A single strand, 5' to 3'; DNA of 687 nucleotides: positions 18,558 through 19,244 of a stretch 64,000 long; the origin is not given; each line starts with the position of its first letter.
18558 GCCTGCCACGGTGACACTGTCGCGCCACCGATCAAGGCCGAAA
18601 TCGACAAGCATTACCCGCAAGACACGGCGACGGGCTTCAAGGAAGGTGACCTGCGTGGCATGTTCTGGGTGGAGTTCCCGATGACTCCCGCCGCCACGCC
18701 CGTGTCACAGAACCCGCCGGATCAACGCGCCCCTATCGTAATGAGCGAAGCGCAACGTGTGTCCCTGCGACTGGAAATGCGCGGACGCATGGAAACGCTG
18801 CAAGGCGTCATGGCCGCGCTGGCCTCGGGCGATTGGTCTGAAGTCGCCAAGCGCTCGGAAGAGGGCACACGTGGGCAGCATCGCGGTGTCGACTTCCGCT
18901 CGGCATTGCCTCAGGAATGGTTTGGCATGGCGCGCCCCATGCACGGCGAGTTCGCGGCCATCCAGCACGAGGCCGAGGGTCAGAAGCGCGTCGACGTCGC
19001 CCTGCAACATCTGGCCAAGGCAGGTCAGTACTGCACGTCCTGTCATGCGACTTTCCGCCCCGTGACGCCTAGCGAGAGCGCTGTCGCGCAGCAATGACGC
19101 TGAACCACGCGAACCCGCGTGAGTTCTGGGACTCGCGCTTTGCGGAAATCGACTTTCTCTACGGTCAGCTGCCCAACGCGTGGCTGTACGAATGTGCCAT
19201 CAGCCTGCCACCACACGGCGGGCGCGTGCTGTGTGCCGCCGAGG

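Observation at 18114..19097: Fused diheme protein: Tll0287/DUF3365-like domain joined to a cytochrome c'-like domain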

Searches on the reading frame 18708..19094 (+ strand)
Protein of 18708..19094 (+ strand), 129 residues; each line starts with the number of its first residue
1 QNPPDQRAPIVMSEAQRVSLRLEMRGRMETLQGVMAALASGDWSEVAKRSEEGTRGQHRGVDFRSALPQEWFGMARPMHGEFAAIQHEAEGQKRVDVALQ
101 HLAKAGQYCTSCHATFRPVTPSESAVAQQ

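Call 14: search_solved_structures(query=window:18720-19094:+, max_evalue=10, show_alignments=3)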
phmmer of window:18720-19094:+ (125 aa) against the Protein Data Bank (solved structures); distinct sequences matched with E-value up to 10: 1.
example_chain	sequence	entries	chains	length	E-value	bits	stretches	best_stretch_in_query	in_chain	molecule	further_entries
1zxf_A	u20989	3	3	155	0.2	15.1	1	36-98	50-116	CalC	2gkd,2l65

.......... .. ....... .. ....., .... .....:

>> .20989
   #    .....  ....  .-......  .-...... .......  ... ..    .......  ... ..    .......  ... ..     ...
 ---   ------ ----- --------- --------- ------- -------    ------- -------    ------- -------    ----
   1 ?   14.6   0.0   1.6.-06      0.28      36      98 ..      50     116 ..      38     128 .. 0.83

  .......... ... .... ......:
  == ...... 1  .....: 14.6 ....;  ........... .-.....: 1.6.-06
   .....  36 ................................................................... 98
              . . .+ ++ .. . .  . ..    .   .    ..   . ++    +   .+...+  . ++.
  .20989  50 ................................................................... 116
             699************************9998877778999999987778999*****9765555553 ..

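Call 24: find_homologous_proteins(query=window:18708-19094:+, max_evalue=10)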
Query window:18708-19094:+: 7 candidates shared short words with the query, none scored E <= 10.

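Call 44: search_protein_families(library=pfam, alignment_id=A2, max_evalue=1)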
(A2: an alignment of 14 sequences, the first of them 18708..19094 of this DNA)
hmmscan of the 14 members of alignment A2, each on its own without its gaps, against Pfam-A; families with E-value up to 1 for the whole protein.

A. member 1, window:18708-19094:+ (129 aa): 2 families
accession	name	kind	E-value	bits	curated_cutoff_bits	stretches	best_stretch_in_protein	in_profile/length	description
PF01322.25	Cytochrom_C_2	-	0.0063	17.9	26.5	1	76-117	81-121/121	Cytochrome C'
PF10741.14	T2SSM_b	-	0.12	12.7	21.7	1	9-40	41-73/111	Type II secretion system (T2SS), protein M subtype b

B. families by the number of members that match (of 14 scanned): 14 families
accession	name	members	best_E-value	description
PF01322.25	Cytochrom_C_2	13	3.6e-05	Cytochrome C'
PF07084.17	Spot_14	3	0.037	Thyroid hormone-inducible hepatic protein Spot 14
PF22807.2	TrAA12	2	0.028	TrAA12-like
PF08880.16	QLQ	2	0.16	QLQ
PF07743.18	HSCB_C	2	0.24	HSCB C-terminal oligomerisation domain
PF22456.1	PqqF-like_C_4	1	0.033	PQQ synthase PqqF-like, C-terminal lobe domain 4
PF22788.2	COP9_hel_rpt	1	0.033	COP9 signalosome complex subunit 3, N-terminal helical repeats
PF12867.12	DinB_2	1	0.051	DinB superfamily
PF10741.14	T2SSM_b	1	0.12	Type II secretion system (T2SS), protein M subtype b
PF18675.7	HepII_C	1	0.14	Heparinase II C-terminal domain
PF13783.11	DUF4177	1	0.26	Domain of unknown function (DUF4177)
PF22910.1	EDR4-like_1st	1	0.26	Enhanced disease resistance 4-like, N-terminal domain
PF04324.20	Fer2_BFD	1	0.48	BFD-like [2Fe-2S] binding domain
PF08676.16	MutL_C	1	0.59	MutL C terminal dimerisation domain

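Call 45: search_solved_structures(query=A2, max_evalue=10, show_alignments=4)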
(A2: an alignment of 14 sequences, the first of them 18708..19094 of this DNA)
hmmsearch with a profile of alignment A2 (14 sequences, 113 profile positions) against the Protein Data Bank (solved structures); distinct sequences matched with E-value up to 10: 21.
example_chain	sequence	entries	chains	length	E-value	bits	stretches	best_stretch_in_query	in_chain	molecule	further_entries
3m15_A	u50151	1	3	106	0.24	15.1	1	28-113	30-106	Soluble cytochrome b562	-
3hni_A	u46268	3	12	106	0.37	14.5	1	28-113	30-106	Soluble cytochrome b562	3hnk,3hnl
3hnj_A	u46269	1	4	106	0.39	14.4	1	29-113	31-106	Soluble cytochrome b562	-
3m4b_A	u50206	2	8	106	0.43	14.2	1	28-113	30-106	Soluble cytochrome b562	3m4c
1a7v_A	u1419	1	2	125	0.81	13.4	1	31-113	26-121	CYTOCHROME C'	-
4d4n_A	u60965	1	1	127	0.82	13.4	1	54-113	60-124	CYTOCHROME C'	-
6ldf_A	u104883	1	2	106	1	13.1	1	29-113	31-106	engineered cyt cb 562 variant, C96K AB5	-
3qvy_A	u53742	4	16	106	1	13.1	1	28-113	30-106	Cytochrome cb562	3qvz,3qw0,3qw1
5xzj_A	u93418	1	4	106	1.3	12.7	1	29-113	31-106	Soluble cytochrome b562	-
7rwu_A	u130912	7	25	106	1.4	12.6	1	29-113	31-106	Soluble cytochrome b562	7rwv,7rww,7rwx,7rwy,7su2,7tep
4gyv_A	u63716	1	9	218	1.6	12.4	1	76-112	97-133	FERM, RhoGEF and pleckstrin domain-containing protein 2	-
6ai5_A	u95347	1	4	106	1.6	12.4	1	28-113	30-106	Soluble cytochrome b562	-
3iq5_A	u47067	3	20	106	1.8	12.3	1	29-113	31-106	Soluble cytochrome b562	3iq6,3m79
9sze_F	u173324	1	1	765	2.1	12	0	32-69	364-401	Tail tape measure protein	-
6ldg_A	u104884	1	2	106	2.9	11.6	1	29-113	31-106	engineered cyt cb 562 variant, C96I AB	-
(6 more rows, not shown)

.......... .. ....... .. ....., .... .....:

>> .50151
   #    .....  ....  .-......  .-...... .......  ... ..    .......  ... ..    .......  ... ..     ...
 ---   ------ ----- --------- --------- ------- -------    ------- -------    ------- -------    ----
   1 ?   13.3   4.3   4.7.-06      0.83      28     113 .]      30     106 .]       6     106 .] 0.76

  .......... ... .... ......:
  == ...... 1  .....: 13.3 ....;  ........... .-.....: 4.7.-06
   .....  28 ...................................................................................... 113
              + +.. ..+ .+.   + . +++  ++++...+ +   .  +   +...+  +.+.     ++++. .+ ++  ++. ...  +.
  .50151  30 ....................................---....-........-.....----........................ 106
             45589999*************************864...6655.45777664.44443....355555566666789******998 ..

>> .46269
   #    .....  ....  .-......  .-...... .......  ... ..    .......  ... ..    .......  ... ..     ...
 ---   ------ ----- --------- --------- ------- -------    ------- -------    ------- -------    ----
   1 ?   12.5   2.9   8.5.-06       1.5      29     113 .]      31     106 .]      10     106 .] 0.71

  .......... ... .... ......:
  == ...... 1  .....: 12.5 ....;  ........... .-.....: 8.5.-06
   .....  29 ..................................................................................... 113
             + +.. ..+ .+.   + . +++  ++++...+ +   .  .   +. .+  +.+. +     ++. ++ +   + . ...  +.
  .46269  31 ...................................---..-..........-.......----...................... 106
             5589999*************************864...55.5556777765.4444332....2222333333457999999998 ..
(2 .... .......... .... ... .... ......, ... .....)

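Call 53: predict_structure(alignment_id=A2)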
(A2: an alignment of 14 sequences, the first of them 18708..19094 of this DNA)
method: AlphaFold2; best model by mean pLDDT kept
length: 129 residues; sequences in the alignment: 14
mean_pLDDT: 93.8   pTM: 0.84
mean pLDDT of the five models: 93.8, 92.0, 91.7, 91.4, 91.2
residues with pLDDT >= 90: 113; 70-90: 12; 50-70: 4; < 50: 0
segments of 3 or more residues with pLDDT < 50: none
pLDDT, mean of each block of 10 residues (from residue 1): 84 96 94 98 98 89 95 95 98 98 97 95 81
secondary structure, 60 per line:
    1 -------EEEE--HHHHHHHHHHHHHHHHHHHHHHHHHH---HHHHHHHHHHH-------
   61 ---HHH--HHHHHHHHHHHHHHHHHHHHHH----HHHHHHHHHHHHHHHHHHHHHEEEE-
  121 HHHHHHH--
elements in order: E8-11 H14-39 H43-53 H69-90 H95-115 E116-119 H121-127

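Call 59: fold_search(model_id=the predicted structure, library=pdb)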
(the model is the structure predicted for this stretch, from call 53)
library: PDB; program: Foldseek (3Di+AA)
matches with E <= 10: 383; with E <= 0.001: 0
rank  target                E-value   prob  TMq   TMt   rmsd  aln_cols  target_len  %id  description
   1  1rcp_A                6.0e-02  1.00  0.60  0.60   3.5       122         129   11  CYTOCHROME C' (released 1996-06-10)
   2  1cpr                  8.9e-02  1.00  0.57  0.57   3.4       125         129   13  ST. LOUIS CYTOCHROME C' FROM THE PURPLE PHOTOTROPIC BACTERIUM, RHODOBACTER CAPSULATUS (released 1997-01-27)
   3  7dcl_A                1.3e-01  0.98  0.49  0.57   5.0       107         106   16  Crystal structure of the Zn-directed tetramer of the engineered cyt cb 562 variant, C96I/A38S AB5 (released 2021-03-03)
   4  6ot7_A                1.3e-01  0.95  0.44  0.51   4.6       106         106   16  Bimetallic dodecameric cage design 3 (BMC3) from cytochrome cb562 (released 2020-01-29)
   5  5xzi                  1.4e-01  0.96  0.46  0.53   4.6       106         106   15  Crystal structure of the Zn-directed tetramer of the engineered cyt cb562 variant, AB5 (released 2017-12-20)
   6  3hnj_A                1.6e-01  0.97  0.49  0.58   5.0       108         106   16  Crystal structure of the Zn-induced tetramer of the engineered cyt cb562 variant RIDC-2 (released 2010-02-09)
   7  6ldg_A                1.7e-01  0.96  0.46  0.53   4.8       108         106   16  Crystal structure of the Zn-directed tetramer of the engineered cyt cb 562 variant, C96I AB5 (released 2021-03-03)
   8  6ldf_A                1.8e-01  0.97  0.49  0.58   5.0       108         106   15  Crystal structure of the Zn-directed tetramer of the engineered cyt cb 562 variant, C96K AB5 (released 2021-03-03)
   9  5xzj_A                1.8e-01  0.96  0.49  0.57   5.1       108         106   16  Crystal structure of the Zn-directed tetramer of the engineered cyt cb562 variant, C96T/AB5 (released 2017-12-20)
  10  5bu7_A                1.9e-01  0.99  0.51  0.60   4.2       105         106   19  Crystal structure of an engineered protein that forms nanotubes with tunable diameters (released 2016-06-08)
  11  2xld                  1.9e-01  0.97  0.51  0.53   6.2       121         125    8  Cytochrome c prime from Alcaligenes xylosoxidans: Ferrous R124Q variant (released 2010-11-10)
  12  6dhz_C                1.9e-01  0.96  0.46  0.56   4.7       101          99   16  Crystallographic octamer of a metal-free RIDC1 variant bearing two disulfide bonded cysteines (released 2018-07-25)
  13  2bc5_A                1.9e-01  0.95  0.45  0.53   4.6       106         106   13  Crystal structure of E. coli cytochrome b562 with engineered c-type heme linkages (released 2006-09-26)
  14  3hni_A                1.9e-01  0.94  0.46  0.53   4.9       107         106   18  Crystal structure of the Zn-induced tetramer of the engineered cyt cb562 variant RIDC-1 (released 2010-02-09)
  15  9jg7_A                1.9e-01  0.94  0.45  0.53   4.8       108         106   16  Artificial serine-dependent beta-lactamase, S2 (released 2025-09-10)
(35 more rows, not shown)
